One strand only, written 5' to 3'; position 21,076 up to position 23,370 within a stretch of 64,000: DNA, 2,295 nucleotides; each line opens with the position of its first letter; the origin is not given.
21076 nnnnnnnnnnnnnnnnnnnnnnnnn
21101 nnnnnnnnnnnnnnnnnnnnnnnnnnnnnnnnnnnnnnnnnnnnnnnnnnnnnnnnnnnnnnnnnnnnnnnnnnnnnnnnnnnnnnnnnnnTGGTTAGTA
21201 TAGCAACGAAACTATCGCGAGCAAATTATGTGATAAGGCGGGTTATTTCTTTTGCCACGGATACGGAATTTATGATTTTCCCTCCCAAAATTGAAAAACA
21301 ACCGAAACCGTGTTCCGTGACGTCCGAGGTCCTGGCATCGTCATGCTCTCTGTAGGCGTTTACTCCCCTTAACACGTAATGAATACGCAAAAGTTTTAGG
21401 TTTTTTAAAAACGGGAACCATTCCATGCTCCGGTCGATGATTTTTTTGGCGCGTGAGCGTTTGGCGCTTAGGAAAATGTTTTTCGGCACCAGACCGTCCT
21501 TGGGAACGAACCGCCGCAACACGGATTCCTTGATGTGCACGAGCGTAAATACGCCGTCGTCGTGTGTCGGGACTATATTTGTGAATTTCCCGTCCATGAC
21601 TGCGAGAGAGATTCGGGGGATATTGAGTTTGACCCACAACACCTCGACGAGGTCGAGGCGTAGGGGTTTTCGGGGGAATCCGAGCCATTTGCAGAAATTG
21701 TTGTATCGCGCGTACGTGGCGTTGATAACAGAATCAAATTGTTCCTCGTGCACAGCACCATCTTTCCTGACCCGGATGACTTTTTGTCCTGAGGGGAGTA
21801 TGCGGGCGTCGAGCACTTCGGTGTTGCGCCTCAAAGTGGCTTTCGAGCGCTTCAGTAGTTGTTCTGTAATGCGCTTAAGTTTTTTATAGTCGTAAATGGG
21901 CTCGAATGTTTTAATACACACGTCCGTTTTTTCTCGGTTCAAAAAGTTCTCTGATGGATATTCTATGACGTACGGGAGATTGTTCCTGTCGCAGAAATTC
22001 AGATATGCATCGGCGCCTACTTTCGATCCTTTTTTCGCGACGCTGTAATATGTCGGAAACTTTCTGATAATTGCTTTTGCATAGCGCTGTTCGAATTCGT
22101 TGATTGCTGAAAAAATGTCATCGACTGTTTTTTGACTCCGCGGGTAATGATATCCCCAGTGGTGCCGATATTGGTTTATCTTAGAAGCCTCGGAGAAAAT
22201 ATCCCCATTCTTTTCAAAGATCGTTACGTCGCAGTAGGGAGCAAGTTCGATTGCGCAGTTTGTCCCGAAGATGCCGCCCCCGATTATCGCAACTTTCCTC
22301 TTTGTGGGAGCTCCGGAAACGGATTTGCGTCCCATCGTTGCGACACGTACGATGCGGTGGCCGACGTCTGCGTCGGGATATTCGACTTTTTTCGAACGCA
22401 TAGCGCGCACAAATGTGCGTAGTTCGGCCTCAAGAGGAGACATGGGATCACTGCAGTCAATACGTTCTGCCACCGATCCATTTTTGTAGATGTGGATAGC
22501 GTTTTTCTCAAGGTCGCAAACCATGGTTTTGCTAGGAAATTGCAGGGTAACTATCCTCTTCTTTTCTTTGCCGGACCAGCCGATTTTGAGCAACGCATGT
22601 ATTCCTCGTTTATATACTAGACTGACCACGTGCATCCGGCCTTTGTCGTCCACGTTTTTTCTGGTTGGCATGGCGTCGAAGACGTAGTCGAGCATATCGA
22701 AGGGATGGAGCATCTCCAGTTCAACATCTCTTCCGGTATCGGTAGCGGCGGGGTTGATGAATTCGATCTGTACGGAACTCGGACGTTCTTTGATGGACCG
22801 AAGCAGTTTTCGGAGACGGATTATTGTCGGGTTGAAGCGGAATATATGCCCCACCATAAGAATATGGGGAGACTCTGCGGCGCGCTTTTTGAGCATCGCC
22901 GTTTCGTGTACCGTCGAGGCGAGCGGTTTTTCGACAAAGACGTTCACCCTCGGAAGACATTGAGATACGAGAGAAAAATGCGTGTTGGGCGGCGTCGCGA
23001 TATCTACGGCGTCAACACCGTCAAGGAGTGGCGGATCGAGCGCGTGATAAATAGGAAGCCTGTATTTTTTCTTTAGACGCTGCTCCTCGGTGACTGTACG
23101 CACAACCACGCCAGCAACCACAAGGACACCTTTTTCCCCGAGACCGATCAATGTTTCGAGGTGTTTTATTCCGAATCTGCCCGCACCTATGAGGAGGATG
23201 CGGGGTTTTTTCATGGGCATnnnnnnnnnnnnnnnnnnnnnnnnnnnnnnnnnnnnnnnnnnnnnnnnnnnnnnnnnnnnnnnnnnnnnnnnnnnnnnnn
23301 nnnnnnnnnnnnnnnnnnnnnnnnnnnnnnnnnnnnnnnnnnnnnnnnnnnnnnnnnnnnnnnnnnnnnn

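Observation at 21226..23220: Unusual 664-aa fusion of a Gfo/Idh/MocA NAD(P)-dehydrogenase with an FAD-dependent (DAO-like) oxidoreductase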

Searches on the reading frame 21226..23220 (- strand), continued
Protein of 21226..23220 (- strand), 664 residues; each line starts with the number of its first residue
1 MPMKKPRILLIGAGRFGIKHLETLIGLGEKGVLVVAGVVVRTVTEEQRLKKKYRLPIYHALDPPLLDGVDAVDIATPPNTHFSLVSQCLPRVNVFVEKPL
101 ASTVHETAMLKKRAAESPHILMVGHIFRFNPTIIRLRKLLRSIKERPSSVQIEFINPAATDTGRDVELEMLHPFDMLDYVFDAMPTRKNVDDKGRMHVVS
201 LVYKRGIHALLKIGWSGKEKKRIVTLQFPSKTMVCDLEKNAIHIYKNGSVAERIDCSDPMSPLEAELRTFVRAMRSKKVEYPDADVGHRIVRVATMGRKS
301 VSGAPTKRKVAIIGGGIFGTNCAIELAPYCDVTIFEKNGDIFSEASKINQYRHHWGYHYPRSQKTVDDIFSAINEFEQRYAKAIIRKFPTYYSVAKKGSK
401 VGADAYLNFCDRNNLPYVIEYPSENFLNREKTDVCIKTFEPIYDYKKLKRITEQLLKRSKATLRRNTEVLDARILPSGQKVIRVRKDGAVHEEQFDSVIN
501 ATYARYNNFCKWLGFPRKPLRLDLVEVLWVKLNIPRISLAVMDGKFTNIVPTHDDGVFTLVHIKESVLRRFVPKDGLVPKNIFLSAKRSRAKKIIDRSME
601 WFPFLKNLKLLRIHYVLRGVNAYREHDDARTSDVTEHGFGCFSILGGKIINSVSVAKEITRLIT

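Call 78: search_protein_families(library=ncbifam, proteins=[P0282, P0356], max_evalue=0.00001)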
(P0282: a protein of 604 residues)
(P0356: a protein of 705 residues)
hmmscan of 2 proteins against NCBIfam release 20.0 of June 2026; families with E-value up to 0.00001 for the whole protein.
P0282 (604 aa): 13 families
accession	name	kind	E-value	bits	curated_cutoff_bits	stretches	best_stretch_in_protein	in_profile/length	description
NF007986.1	PRK10714.1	equivalog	5.9e-29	101.1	529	1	2-215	8-226/316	undecaprenyl-phosphate 4-deoxy-4-formamido-L-arabinose transferase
NF047588.1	GlcsyltransPgfSStrep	equivalog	9.7e-26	90.7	500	1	2-156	3-162/308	glycosyltransferase PgfS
TIGR03937.1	PgaC_IcaA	equivalog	1.6e-13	50.4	422.3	1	1-118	46-166/407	poly-beta-1,6-N-acetyl-D-glucosamine synthase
NF041875.1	EPS_EpsD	equivalog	4.9e-12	45.9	370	1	2-108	1-108/325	exopolysaccharide biosynthesis glycosyltransferase EpsD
TIGR04182.1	glyco_TIGR04182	equivalog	7.4e-12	45.3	325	1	2-197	2-198/293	S-layer glycoprotein N-glycosyltransferase AglJ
NF041391.1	DPhHxTase_Halo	equivalog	1.4e-10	40.5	375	1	9-191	4-185/213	dolichyl-phosphate hexose transferase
TIGR04283.1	glyco_like_mftF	equivalog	1.7e-09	37.6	182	1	2-113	1-105/221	TIGR04283 family arsenosugar biosynthesis glycosyltransferase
NF047683.1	TeichurnBiosyTuaG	equivalog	4.7e-09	36.3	400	1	2-97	8-104/252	teichuronic acid biosynthesis protein TuaG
NF007482.0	PRK10073.1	equivalog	7e-09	35.1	423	1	2-94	8-100/334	glycosyltransferase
NF010496.0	PRK13915.1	equivalog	3.6e-08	32.8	262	1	2-95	33-132/307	glucosyl-3-phosphoglycerate synthase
TIGR03965.1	mycofact_glyco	equivalog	7e-08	31.8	280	1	2-119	76-194/467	mycofactocin biosynthesis glycosyltransferase MftF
NF058614.1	PPMAGASynPpgS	equivalog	2.6e-07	30.3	370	1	4-128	4-133/226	polyprenyl-phospho-N-acetylgalactosaminyl synthase PpgS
NF050050.1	ProtGlycPglI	equivalog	1.9e-06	27.5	500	1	2-121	4-125/306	GalNAc(5)-diNAcBac-PP-undecaprenol beta-1,3-glucosyltransferase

P0356 (705 aa): 7 families
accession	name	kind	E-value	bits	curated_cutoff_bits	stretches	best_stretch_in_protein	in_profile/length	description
TIGR03197.1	MnmC_Cterm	equivalog_domain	6.2e-09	35.4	174.2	1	333-402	2-70/400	FAD-dependent 5-carboxymethylaminomethyl-2-thiouridine(34) oxidoreductase MnmC1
NF002480.1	PRK01747.1-1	equivalog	2.9e-07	29.3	540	1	320-404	237-321/645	bifunctional tRNA (5-methylaminomethyl-2-thiouridine)(34)-methyltransferase MnmC2/FAD-dependent 5-carboxymethylaminomethyl-2-thiouridine(34)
TIGR03315.1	Se_ygfK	equivalog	9.5e-07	26.6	835.3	1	326-365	531-572/1012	putative selenate reductase subunit YgfK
NF005560.0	PRK07233.1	equivalog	1.2e-06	27.7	252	1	332-365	2-35/435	hypothetical protein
NF004835.0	PRK06185.1-4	equivalog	3.2e-06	26.2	601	1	324-366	4-46/411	FAD-dependent oxidoreductase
NF001933.0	PRK00711.1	subfamily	7.3e-06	25.2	383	0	333-384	3-54/429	D-amino acid dehydrogenase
TIGR03364.1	HpnW_proposed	hypoth_equivalog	7.9e-06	25.2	285.1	0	333-395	3-65/365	TIGR03364 family FAD-dependent oxidoreductase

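Call 80: find_encoding_contigs(protein=P0264, flank=6000, max_places=2)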
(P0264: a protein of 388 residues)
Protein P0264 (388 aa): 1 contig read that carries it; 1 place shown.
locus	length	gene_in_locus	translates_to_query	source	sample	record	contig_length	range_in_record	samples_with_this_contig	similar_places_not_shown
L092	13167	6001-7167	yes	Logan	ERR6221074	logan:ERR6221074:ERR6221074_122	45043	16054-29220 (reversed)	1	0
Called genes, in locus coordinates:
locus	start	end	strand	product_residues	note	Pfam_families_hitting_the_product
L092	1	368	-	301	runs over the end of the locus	PF01408:GFO_IDH_MocA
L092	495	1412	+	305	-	PF24785:RXYLT1_C (weak)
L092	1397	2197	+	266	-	-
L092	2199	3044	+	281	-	-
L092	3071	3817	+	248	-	PF08241:Methyltransf_11 (faint)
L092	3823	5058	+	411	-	PF00535:Glycos_transf_2, PF10111:Glyco_tranf_2_2, PF13641:Glyco_tranf_2_3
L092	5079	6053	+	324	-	-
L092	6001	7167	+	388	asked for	PF07992:Pyr_redox_2 (faint), PF01266:DAO, PF13450:NAD_binding_8 (weak)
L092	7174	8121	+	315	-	-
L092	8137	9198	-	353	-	-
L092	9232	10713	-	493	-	PF03062:MBOAT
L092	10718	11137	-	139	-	PF01575:MaoC_dehydratas, PF13452:FAS1_DH_region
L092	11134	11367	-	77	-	-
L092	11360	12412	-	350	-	-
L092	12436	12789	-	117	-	PF01648:ACPS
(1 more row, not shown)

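Call 81: find_encoding_contigs(protein=P0298, flank=6000, max_places=2)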
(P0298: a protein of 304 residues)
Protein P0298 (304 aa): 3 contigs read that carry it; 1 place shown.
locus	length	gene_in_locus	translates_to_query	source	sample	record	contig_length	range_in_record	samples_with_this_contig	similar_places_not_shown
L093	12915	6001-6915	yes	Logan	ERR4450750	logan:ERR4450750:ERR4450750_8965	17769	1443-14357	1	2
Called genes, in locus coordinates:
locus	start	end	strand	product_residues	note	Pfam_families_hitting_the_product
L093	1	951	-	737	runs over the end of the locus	PF04932:Wzy_C, PF13424:TPR_12 (faint), PF13432:TPR_16 (faint), PF00515:TPR_1 (faint), PF07719:TPR_2 (faint), PF12895:ANAPC3 (faint), PF13181:TPR_8 (faint), PF14559:TPR_19 (weak), +1 more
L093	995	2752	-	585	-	-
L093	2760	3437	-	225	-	PF13489:Methyltransf_23 (weak), PF08241:Methyltransf_11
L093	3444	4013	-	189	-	PF08241:Methyltransf_11, PF13489:Methyltransf_23 (weak), PF08242:Methyltransf_12 (weak)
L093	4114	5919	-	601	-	-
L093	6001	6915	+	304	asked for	PF01408:GFO_IDH_MocA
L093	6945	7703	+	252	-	PF00535:Glycos_transf_2, PF10111:Glyco_tranf_2_2 (weak), PF13641:Glyco_tranf_2_3 (weak)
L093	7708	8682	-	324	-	PF00535:Glycos_transf_2 (weak)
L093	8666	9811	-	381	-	PF07992:Pyr_redox_2 (faint), PF00070:Pyr_redox (faint), PF01266:DAO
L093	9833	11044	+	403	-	PF13439:Glyco_transf_4, PF13579:Glyco_trans_4_4, PF20706:GT4-conflict, PF00534:Glycos_transf_1, PF13692:Glyco_trans_1_4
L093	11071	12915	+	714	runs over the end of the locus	PF01370:Epimerase, PF07993:NAD_binding_4, PF16363:GDP_Man_Dehyd, PF13727:CoA_binding_3, PF04321:RmlD_sub_bind, PF01073:3Beta_HSD, PF01370:Epimerase, PF02719:Polysacc_synt_2, +6 more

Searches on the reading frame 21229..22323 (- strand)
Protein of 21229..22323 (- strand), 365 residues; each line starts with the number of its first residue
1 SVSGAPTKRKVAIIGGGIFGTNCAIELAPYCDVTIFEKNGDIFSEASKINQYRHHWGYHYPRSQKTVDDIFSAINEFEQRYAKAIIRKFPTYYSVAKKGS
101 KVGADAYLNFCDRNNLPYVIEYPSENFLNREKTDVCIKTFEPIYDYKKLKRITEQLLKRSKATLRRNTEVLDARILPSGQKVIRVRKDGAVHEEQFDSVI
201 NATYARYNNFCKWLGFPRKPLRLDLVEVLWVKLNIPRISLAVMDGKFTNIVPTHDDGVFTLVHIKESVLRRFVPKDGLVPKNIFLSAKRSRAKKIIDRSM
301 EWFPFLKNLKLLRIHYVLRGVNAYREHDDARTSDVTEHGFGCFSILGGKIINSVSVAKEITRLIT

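Call 32: search_solved_structures(query=A2, max_evalue=10, show_alignments=2)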
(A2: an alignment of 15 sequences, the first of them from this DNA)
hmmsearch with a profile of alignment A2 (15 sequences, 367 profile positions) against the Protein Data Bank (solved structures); distinct sequences matched with E-value up to 10: 100 (the best 60 are shown).
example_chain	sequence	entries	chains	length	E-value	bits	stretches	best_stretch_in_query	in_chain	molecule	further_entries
4x9m_A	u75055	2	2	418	4.3e-07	32.4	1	5-55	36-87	L-alpha-glycerophosphate oxidase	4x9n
5evy_X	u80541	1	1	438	0.0015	20.8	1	5-37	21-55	Salicylate hydroxylase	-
6f7l_A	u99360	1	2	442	0.0018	20.5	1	4-39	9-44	Amine oxidase LkcE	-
6f32_A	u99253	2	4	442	0.0018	20.5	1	4-39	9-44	Amine oxidase LkcE | LkcE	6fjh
6f7v_A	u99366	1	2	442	0.0018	20.5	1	4-39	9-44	LkcE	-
7cyx_A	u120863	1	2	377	0.0073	18.5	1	5-47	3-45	Glycine oxidase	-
4bjy_A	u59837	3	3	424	0.0078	18.4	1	5-39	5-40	PROBABLE SALICYLATE MONOOXYGENASE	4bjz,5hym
4bk2_A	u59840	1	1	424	0.0078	18.4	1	5-39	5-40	PROBABLE SALICYLATE MONOOXYGENASE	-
4bk1_A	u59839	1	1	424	0.0078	18.4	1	5-39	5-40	PROBABLE SALICYLATE MONOOXYGENASE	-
4g65_A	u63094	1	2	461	0.008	18.3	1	7-38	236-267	Trk system potassium uptake protein trkA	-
1y56_B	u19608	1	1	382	0.012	17.8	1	5-36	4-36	sarcosine oxidase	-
4bk3_A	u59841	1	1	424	0.014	17.5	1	5-39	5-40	PROBABLE SALICYLATE MONOOXYGENASE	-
4ysh_A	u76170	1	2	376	0.015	17.5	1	5-37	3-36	Glycine oxidase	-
4j9u_E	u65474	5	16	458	0.022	16.9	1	7-38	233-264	Potassium uptake protein TrkA | Potassium transporter peripheral membrane component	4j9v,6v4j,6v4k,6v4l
3i3l_A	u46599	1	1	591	0.026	16.6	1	4-37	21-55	Alkylhalidase CmlS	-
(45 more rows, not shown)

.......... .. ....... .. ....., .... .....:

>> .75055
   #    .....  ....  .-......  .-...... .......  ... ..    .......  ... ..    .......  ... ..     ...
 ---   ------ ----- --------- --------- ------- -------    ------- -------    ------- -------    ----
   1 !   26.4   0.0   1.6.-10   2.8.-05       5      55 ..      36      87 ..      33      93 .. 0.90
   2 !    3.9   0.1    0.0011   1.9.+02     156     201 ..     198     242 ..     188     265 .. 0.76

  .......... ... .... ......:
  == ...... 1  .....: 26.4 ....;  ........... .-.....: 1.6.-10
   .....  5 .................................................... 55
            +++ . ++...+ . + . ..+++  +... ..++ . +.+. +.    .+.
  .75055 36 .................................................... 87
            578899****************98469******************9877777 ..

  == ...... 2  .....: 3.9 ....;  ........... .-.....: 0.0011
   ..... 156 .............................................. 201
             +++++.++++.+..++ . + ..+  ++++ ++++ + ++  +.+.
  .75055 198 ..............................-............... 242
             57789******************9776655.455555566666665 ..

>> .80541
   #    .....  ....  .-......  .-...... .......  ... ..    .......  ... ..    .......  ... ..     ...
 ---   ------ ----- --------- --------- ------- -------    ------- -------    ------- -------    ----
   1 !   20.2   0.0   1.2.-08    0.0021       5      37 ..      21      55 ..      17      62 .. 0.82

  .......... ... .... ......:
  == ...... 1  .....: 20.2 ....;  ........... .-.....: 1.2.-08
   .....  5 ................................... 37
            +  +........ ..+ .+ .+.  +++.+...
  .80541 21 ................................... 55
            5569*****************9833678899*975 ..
